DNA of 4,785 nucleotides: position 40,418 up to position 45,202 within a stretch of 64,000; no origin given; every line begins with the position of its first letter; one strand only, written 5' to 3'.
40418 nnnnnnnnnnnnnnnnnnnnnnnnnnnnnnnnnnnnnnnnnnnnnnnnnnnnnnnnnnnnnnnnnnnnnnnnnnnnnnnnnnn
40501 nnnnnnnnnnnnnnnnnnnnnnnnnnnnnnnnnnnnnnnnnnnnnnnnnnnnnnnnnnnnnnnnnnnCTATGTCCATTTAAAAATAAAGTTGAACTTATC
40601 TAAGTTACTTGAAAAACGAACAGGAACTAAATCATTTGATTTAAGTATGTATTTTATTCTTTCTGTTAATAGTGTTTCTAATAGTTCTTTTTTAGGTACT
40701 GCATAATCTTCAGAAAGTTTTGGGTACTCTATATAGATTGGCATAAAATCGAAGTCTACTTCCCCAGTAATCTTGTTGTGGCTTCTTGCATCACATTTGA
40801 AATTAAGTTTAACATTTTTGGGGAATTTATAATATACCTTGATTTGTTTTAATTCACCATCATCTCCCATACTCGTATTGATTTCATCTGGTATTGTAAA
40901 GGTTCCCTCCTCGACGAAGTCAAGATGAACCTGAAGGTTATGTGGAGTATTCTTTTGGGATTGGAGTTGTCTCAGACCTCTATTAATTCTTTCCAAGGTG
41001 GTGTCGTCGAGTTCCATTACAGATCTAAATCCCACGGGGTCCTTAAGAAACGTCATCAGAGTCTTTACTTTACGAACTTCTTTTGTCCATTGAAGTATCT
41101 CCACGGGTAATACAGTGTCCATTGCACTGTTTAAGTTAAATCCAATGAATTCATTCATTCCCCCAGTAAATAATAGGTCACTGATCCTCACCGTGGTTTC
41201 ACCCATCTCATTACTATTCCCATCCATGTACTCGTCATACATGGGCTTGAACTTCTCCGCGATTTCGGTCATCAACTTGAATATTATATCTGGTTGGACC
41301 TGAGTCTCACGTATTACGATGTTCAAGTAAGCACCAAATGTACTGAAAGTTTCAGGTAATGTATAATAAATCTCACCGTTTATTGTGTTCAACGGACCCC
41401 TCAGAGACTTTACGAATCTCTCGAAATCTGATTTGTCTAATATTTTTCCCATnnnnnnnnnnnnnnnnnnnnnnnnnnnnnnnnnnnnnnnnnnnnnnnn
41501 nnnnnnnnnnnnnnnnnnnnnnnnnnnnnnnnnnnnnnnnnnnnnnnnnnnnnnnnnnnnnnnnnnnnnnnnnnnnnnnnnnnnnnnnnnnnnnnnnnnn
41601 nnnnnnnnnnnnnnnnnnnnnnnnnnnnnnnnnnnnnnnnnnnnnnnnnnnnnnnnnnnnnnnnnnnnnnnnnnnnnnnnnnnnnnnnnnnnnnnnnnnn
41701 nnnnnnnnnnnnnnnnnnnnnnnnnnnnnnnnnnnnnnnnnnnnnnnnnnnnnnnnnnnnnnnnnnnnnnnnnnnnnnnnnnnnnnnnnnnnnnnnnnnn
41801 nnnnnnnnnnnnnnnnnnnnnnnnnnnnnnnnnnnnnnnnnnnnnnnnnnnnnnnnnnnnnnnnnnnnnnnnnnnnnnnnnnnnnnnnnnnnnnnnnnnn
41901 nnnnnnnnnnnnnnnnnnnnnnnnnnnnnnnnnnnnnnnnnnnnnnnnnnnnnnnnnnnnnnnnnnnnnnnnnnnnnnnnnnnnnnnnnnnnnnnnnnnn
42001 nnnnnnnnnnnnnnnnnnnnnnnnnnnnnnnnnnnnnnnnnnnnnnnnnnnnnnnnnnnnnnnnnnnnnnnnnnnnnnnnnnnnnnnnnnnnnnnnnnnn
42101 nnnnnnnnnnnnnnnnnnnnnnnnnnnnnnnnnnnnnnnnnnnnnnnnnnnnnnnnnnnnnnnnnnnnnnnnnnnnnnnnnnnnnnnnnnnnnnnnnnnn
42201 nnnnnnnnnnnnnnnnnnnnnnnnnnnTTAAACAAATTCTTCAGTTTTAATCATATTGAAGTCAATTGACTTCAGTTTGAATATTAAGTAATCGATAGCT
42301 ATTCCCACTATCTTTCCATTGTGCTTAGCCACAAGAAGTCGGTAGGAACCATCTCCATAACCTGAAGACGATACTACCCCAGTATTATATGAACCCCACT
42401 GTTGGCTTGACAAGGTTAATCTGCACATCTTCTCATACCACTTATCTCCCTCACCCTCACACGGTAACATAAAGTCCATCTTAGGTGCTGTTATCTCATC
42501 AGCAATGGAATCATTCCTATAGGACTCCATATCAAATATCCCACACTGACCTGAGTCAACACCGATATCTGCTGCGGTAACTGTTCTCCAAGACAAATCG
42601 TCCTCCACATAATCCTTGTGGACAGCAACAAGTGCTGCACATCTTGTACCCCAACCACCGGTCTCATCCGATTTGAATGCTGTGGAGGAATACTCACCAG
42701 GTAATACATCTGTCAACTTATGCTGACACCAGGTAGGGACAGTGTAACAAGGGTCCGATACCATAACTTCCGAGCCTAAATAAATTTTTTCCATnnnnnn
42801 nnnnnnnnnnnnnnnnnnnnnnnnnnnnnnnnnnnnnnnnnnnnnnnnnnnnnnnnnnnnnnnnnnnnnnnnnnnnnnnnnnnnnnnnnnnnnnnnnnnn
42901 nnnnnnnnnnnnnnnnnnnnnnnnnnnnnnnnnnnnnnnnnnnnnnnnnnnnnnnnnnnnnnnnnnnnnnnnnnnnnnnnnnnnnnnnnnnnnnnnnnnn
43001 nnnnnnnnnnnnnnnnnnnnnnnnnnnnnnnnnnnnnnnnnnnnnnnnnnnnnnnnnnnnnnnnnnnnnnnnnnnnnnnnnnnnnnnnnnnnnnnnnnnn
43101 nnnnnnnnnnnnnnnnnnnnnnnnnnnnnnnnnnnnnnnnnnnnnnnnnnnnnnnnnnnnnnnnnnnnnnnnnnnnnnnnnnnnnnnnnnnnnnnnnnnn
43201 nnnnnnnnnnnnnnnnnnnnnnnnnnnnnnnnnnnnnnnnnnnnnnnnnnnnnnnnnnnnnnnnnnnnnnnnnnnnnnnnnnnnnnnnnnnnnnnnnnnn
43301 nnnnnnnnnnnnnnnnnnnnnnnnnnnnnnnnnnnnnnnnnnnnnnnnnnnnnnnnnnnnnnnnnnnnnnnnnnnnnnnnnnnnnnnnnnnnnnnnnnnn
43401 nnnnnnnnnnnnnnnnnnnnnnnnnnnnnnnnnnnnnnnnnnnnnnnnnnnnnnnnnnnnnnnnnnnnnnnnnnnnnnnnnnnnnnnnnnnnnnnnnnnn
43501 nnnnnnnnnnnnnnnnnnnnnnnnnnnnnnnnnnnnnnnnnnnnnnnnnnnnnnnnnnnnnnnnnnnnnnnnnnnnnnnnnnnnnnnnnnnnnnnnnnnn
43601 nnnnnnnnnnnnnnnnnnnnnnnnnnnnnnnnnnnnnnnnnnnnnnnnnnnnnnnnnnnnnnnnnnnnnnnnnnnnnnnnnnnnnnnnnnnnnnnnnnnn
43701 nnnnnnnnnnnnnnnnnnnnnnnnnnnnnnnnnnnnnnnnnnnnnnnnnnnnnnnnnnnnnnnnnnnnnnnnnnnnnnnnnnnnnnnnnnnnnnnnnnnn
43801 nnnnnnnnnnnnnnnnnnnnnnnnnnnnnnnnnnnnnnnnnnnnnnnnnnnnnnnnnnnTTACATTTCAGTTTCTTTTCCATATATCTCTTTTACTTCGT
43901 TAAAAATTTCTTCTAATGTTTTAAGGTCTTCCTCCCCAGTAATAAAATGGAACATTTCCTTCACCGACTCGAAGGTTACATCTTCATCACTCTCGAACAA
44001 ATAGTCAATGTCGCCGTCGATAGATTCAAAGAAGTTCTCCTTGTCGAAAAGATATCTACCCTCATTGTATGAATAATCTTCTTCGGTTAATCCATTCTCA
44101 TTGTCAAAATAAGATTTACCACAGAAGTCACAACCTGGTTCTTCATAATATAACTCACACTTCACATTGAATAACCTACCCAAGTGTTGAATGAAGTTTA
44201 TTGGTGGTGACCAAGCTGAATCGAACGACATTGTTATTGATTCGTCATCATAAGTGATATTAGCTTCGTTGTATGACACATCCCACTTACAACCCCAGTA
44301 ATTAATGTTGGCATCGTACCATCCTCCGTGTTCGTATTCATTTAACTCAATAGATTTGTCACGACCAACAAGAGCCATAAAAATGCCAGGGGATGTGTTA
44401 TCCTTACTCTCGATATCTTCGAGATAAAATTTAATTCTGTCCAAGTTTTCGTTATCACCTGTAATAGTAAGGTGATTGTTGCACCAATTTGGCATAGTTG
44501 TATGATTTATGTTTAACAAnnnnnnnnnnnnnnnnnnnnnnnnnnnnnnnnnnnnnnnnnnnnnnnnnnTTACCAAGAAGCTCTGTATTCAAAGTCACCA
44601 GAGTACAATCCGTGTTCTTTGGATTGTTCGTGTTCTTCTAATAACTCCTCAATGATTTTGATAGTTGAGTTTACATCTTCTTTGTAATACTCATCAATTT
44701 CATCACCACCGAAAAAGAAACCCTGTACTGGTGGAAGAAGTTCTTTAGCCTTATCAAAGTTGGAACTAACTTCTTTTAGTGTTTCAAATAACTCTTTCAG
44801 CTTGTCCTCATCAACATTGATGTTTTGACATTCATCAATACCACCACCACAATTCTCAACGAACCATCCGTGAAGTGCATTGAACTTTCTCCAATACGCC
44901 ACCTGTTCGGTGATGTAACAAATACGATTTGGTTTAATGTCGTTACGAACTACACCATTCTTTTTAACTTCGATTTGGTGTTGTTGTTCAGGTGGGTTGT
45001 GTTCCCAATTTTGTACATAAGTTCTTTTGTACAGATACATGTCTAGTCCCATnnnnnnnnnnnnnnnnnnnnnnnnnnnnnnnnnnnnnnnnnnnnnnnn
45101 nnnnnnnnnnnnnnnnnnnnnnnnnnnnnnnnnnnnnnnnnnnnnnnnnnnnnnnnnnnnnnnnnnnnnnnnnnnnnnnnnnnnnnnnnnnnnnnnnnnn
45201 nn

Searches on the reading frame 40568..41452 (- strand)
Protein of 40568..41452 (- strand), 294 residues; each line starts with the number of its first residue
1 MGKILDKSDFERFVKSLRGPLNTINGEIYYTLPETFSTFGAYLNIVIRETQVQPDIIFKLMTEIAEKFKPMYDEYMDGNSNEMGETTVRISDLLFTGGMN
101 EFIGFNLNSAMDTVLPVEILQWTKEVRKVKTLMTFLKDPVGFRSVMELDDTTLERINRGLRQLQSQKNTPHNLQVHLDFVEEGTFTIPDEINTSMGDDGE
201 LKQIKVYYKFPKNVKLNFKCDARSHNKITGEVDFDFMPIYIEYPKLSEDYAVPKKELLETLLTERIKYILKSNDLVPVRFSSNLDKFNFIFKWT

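Call 12: search_protein_families(library=phrogs, proteins=[window:40568-41452:-], max_evalue=0.001)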
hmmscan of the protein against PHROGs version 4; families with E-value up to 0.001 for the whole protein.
window:40568-41452:- (294 aa): 0 families

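Call 70: search_protein_families(library=pfam, proteins=[window:40568-41452:-], max_evalue=0.01)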
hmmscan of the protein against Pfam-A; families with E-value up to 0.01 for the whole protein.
window:40568-41452:- (294 aa): 0 families

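Call 76: find_related_loci(query=window:40568-41452:-, collection=viral_contigs, flank=10000)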
Query window:40568-41452:- (294 aa) in viral_contigs; peptide patterns used: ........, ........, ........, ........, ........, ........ (x = any residue, [..] = any of these).
17 stretches matched a pattern; 4 encode a relative of the query (tblastn E <= 1e-3); 4 distinct loci.
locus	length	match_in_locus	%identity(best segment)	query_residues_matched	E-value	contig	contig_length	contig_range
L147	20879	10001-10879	97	1-293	0e+0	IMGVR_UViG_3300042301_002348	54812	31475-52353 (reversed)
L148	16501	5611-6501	76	1-293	3e-155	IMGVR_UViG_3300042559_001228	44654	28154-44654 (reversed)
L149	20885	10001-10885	65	1-294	1e-124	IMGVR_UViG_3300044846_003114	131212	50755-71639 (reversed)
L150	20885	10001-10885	65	1-294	1e-124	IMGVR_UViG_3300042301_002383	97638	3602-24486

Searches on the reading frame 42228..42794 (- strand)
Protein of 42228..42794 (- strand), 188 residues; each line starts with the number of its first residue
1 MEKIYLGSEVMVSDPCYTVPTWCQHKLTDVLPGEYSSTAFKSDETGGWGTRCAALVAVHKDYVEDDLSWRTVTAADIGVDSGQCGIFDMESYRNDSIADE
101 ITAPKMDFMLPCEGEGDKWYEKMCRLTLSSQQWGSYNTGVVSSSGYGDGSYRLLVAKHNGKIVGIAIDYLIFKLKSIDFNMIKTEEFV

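Call 13: search_protein_families(library=phrogs, proteins=[window:42228-42794:-], max_evalue=0.001)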
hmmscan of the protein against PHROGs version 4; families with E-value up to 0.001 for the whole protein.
window:42228-42794:- (188 aa): 1 family
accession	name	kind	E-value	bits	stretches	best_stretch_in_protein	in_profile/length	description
phrog_5209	-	unknown function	0.00041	21.5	0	137-169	61-93/103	-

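Call 70: search_protein_families(library=pfam, proteins=[window:42228-42794:-], max_evalue=0.01)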
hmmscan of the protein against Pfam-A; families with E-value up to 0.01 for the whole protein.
window:42228-42794:- (188 aa): 1 family
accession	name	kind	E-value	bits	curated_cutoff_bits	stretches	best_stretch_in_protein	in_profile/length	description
PF14025.11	DUF4241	-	0.0013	19.3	27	1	78-158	87-179/189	Protein of unknown function (DUF4241)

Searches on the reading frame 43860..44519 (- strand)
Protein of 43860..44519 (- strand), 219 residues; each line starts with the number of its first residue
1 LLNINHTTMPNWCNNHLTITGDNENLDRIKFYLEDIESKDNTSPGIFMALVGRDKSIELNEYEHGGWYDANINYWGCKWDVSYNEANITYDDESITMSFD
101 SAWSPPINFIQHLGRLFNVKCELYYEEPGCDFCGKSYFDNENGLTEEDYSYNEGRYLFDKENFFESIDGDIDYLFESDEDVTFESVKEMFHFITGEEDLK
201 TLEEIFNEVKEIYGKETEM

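Call 13: search_protein_families(library=phrogs, proteins=[window:43860-44519:-], max_evalue=0.001)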
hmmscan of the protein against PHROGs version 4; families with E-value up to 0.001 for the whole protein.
window:43860-44519:- (219 aa): 3 families
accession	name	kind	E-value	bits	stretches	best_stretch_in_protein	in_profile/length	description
phrog_20518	-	unknown function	1.2e-13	52.4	1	63-133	103-174/177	-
phrog_12644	-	unknown function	4.4e-08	34.2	1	63-143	112-190/236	-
phrog_37043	-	unknown function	8.8e-08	32.6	1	68-139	195-267/308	-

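Call 70: search_protein_families(library=pfam, proteins=[window:43860-44495:-], max_evalue=0.01)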
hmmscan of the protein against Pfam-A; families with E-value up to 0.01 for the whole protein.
window:43860-44495:- (211 aa): 1 family
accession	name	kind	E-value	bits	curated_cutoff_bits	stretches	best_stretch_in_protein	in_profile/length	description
PF18406.6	DUF1281_C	-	1.5e-14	54.1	22.8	1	71-153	2-81/88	Ferredoxin-like domain in Api92-like protein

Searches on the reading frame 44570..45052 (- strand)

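Call 13: search_protein_families(library=phrogs, proteins=[window:44570-45052:-], max_evalue=0.001)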
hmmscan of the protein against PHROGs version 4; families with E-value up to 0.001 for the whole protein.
window:44570-45052:- (160 aa): 1 family
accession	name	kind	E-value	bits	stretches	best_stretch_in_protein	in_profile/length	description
phrog_7971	-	unknown function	1.3e-15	58.7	1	48-144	21-114/124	-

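Call 70: search_protein_families(library=pfam, proteins=[window:44570-45052:-], max_evalue=0.01)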
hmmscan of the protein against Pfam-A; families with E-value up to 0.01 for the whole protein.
window:44570-45052:- (160 aa): 0 families
